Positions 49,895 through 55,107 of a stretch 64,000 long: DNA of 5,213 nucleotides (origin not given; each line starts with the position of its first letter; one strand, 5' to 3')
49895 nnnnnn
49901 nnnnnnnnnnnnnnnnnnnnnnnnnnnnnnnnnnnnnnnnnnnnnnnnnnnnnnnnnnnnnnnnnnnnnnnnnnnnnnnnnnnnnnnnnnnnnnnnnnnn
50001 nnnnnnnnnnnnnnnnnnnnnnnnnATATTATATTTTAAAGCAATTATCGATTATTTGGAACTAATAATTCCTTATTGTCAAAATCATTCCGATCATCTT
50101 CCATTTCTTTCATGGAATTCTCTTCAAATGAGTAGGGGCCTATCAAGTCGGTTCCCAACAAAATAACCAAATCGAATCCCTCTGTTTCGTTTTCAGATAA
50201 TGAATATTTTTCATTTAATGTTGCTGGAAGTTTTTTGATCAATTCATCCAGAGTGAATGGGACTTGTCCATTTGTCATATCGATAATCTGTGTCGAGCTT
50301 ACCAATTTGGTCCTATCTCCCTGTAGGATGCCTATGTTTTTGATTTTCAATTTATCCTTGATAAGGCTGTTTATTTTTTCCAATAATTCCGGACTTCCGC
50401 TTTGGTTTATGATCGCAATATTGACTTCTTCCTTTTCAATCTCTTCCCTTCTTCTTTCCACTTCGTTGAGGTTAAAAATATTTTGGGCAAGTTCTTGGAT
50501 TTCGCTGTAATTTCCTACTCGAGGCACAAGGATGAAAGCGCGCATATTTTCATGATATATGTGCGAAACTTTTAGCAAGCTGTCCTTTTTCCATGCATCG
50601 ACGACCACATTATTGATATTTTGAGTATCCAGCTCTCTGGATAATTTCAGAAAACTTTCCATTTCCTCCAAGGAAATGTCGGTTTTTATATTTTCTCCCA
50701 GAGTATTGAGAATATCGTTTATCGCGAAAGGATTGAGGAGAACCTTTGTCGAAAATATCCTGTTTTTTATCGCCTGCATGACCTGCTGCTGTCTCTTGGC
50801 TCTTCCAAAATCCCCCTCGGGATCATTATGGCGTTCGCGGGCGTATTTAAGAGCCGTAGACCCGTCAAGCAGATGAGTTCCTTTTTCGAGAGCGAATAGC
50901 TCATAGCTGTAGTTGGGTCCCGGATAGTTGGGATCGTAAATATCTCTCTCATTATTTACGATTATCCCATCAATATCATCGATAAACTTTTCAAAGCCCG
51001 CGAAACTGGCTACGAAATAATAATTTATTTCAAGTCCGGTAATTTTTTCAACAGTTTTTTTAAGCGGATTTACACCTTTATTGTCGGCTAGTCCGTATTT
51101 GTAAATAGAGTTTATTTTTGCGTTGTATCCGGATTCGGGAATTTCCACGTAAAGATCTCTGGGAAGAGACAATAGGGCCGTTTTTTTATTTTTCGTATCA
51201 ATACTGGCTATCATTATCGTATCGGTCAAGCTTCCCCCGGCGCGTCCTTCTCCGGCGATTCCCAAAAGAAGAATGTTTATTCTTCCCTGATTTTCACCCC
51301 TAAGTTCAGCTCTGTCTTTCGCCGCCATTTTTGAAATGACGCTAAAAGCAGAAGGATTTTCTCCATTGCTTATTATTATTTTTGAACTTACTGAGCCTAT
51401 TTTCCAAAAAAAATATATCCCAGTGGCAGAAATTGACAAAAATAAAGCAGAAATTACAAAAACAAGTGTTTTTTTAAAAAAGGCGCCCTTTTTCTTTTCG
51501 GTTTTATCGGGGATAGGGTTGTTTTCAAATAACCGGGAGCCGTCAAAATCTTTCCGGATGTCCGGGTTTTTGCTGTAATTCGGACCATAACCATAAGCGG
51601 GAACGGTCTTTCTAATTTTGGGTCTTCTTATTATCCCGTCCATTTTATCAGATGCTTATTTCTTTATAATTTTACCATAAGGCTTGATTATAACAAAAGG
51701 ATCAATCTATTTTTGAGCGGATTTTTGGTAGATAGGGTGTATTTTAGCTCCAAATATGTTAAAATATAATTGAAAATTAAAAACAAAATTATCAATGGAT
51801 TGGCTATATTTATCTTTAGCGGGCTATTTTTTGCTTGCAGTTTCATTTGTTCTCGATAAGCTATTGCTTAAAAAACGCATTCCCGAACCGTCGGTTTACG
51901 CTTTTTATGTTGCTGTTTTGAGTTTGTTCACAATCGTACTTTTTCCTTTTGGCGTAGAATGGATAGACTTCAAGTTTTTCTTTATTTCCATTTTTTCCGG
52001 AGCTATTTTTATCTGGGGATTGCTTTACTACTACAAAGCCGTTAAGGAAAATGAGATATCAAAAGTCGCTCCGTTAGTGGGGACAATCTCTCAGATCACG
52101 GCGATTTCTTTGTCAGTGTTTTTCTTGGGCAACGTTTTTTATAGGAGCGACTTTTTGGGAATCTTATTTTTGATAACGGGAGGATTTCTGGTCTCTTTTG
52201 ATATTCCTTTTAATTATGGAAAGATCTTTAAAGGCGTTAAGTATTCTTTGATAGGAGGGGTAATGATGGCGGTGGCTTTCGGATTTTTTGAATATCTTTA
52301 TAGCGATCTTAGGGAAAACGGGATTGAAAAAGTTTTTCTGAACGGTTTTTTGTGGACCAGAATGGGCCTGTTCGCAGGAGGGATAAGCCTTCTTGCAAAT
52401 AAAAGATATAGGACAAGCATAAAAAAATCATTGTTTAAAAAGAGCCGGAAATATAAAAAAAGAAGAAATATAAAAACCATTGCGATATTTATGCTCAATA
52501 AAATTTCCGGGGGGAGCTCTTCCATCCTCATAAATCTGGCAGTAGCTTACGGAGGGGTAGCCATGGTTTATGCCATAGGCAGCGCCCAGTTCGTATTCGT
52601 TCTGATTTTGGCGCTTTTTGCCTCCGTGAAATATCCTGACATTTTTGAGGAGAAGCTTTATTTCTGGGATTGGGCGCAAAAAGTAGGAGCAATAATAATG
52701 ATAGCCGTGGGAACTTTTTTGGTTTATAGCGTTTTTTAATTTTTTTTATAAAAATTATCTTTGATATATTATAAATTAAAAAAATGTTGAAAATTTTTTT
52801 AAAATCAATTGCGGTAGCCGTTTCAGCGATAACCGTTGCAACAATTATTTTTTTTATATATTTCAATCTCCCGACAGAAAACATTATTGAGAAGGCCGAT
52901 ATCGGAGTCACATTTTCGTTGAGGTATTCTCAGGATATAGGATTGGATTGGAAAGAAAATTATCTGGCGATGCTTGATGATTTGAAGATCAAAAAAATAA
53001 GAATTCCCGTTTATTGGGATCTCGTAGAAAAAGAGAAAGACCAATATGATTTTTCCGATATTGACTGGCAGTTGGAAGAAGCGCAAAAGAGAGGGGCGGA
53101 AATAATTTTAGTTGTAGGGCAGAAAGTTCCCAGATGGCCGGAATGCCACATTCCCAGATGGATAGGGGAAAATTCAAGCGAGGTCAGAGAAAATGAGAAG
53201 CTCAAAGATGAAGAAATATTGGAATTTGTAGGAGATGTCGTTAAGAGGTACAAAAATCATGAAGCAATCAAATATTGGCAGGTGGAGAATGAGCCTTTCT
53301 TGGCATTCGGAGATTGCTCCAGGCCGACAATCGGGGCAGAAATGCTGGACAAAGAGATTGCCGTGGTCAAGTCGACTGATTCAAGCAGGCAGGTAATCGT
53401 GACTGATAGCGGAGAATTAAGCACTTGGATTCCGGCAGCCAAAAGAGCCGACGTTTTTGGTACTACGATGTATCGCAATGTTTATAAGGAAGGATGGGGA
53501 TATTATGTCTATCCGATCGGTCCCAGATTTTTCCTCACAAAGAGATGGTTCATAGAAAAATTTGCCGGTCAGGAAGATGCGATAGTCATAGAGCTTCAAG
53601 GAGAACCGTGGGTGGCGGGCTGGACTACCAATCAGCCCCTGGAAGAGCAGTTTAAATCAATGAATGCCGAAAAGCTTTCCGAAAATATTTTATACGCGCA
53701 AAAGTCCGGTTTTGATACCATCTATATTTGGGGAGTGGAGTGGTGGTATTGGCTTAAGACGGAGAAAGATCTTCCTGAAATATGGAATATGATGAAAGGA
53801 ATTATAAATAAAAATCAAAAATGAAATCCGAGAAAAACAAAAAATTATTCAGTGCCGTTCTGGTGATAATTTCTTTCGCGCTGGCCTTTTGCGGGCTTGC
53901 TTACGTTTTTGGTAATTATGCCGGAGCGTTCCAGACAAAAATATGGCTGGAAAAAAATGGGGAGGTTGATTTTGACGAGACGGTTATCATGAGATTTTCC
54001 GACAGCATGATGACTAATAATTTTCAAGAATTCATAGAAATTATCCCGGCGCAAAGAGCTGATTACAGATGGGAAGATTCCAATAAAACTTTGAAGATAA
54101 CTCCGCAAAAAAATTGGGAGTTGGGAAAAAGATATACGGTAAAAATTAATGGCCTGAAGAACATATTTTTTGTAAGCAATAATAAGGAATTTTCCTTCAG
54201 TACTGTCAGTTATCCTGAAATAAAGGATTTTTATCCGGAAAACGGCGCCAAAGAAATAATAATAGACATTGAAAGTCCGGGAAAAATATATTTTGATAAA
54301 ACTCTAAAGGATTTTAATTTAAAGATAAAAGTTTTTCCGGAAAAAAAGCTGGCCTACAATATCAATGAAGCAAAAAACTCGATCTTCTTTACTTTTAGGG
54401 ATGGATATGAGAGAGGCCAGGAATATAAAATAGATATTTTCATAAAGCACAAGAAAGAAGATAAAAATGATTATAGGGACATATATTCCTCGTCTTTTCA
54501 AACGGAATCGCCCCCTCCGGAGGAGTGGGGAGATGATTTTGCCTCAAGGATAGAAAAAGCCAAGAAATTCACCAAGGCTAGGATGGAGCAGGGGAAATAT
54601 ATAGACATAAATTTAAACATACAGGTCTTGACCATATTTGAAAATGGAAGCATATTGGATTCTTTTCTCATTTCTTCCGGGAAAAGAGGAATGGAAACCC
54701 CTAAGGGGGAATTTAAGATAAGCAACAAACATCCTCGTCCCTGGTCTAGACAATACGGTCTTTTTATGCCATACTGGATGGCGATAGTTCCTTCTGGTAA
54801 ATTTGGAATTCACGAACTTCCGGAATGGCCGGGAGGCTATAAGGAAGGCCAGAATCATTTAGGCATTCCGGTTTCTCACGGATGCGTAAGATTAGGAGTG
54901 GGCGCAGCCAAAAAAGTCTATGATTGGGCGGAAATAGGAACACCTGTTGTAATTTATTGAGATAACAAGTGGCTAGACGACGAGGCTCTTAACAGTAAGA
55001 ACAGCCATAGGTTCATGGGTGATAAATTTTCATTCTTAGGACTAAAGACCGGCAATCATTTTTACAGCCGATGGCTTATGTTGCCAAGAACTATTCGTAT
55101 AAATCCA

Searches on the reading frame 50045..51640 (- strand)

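Call 84: search_protein_families(library=pfam, proteins=[window:50045-51640:-])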
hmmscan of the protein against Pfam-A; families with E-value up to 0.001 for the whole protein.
window:50045-51640:- (531 aa): 1 family
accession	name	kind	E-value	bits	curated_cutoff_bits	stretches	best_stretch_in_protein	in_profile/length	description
PF03816.19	LytR_cpsA_psr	-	3.8e-41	141.2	24.6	1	139-295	2-148/150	LytR_cpsA_psr family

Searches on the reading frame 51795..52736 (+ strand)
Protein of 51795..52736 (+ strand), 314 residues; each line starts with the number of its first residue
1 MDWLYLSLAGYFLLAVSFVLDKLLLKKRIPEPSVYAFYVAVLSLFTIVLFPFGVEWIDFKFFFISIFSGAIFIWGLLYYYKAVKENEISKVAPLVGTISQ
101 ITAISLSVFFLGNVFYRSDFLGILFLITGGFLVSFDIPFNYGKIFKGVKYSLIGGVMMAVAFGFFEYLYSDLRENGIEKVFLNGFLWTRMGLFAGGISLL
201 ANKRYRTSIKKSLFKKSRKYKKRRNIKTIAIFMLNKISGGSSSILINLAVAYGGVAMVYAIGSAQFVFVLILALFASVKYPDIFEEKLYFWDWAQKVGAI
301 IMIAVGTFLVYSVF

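Call 44: search_protein_families(library=pfam, proteins=[window:51795-52736:+])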
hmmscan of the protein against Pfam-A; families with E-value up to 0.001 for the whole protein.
window:51795-52736:+ (314 aa): 1 family
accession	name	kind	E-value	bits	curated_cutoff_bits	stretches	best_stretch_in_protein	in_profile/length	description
PF00892.27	EamA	-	2.9e-05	24.8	28.2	1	3-134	3-134/135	EamA-like transporter family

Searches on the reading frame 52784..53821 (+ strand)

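Call 44: search_protein_families(library=pfam, proteins=[window:52784-53821:+])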
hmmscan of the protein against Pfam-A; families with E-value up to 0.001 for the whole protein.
window:52784-53821:+ (346 aa): 4 families
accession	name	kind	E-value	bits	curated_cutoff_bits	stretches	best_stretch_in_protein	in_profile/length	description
PF02449.21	Glyco_hydro_42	-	6.8e-08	32.7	21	1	62-171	17-138/376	Beta-galactosidase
PF00150.24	Cellulase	-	1.7e-05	24.9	23.5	1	57-208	23-167/272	Cellulase (glycosyl hydrolase family 5)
PF02836.23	Glyco_hydro_2_C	-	4.3e-05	23.3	21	1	132-235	97-182/302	Glycosyl hydrolases family 2, TIM barrel domain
PF00331.26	Glyco_hydro_10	-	0.00015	21.6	22.1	1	78-175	47-133/311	Glycosyl hydrolase family 10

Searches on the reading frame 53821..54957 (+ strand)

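Call 44: search_protein_families(library=pfam, proteins=[window:53821-54957:+])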
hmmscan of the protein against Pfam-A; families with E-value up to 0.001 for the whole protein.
window:53821-54957:+ (379 aa): 2 families
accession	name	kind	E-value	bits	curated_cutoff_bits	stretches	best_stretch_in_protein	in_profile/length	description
PF03734.19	YkuD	-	5.2e-20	72.9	23.4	1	259-378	2-146/146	L,D-transpeptidase catalytic domain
PF13205.12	Big_5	-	1.5e-09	38.9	23.6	1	47-128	15-105/105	Bacterial Ig-like domain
